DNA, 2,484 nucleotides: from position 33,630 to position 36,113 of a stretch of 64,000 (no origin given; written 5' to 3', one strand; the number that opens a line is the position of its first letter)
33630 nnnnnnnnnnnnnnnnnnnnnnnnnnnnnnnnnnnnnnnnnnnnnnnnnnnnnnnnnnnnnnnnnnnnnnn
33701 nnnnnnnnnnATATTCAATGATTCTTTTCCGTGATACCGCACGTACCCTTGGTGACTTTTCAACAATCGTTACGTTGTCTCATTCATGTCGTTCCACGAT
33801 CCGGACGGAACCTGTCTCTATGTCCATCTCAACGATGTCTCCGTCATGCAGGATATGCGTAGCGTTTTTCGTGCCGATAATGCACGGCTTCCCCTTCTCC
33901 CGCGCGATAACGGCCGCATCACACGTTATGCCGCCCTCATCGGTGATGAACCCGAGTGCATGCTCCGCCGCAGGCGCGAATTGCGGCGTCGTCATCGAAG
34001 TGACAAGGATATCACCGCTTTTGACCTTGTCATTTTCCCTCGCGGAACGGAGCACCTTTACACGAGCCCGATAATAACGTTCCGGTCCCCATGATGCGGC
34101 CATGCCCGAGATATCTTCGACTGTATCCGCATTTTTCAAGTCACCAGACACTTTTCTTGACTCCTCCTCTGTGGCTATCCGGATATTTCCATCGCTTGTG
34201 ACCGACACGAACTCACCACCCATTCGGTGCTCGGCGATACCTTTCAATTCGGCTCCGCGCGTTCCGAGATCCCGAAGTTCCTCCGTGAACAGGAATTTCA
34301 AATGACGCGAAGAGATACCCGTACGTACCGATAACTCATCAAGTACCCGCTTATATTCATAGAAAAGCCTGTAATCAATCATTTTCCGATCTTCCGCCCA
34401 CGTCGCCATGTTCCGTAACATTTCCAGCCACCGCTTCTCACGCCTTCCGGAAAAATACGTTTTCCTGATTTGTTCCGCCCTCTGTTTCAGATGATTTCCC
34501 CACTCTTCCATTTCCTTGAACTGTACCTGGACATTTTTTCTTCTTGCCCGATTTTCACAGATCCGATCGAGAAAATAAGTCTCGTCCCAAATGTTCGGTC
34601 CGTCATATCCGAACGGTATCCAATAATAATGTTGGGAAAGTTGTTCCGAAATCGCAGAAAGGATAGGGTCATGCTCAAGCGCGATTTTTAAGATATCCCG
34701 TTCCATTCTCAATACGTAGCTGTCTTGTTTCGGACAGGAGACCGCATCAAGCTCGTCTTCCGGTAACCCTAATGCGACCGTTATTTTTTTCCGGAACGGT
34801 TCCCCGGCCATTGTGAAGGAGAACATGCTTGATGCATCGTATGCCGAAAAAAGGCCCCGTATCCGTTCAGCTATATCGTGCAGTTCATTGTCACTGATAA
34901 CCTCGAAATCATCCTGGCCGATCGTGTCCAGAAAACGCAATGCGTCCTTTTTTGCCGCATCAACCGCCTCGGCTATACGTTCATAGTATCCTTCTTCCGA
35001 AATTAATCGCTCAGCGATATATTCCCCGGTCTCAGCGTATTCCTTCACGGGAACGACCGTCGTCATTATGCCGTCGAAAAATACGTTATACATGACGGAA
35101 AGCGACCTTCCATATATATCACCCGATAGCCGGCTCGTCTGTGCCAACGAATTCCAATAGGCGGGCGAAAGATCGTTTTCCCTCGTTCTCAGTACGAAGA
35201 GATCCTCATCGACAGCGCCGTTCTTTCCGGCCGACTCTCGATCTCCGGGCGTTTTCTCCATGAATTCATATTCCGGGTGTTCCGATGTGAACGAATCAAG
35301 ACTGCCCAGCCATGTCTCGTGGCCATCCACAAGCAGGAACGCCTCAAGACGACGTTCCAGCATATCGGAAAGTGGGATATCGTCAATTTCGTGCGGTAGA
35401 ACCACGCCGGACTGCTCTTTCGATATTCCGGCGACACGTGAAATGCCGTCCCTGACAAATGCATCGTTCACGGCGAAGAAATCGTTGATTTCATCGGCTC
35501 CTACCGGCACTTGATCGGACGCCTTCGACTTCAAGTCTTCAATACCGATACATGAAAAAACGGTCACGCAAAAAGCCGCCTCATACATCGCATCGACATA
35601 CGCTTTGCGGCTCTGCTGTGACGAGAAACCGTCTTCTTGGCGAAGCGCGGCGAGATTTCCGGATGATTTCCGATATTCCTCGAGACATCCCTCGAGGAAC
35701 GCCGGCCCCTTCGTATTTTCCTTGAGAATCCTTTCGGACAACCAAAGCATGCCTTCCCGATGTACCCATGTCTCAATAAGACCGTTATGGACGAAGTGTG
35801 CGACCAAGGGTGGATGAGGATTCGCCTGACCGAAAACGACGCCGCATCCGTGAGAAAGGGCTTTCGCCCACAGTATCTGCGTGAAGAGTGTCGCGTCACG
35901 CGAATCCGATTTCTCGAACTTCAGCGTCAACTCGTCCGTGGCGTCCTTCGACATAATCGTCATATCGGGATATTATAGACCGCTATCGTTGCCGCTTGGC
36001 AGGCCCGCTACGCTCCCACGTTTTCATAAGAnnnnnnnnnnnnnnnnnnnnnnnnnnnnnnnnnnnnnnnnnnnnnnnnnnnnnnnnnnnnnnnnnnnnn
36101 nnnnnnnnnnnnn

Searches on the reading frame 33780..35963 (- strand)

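Call 15: search_protein_families(library=pfam, proteins=[window:33780-35963:-], max_evalue=0.001)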
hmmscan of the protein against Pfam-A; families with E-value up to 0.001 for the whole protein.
window:33780-35963:- (727 aa): 1 family
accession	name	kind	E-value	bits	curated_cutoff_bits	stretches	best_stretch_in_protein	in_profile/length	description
PF00391.29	PEP-utilizers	-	3.5e-21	75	23.1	1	648-718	2-72/72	PEP-utilising enzyme, mobile domain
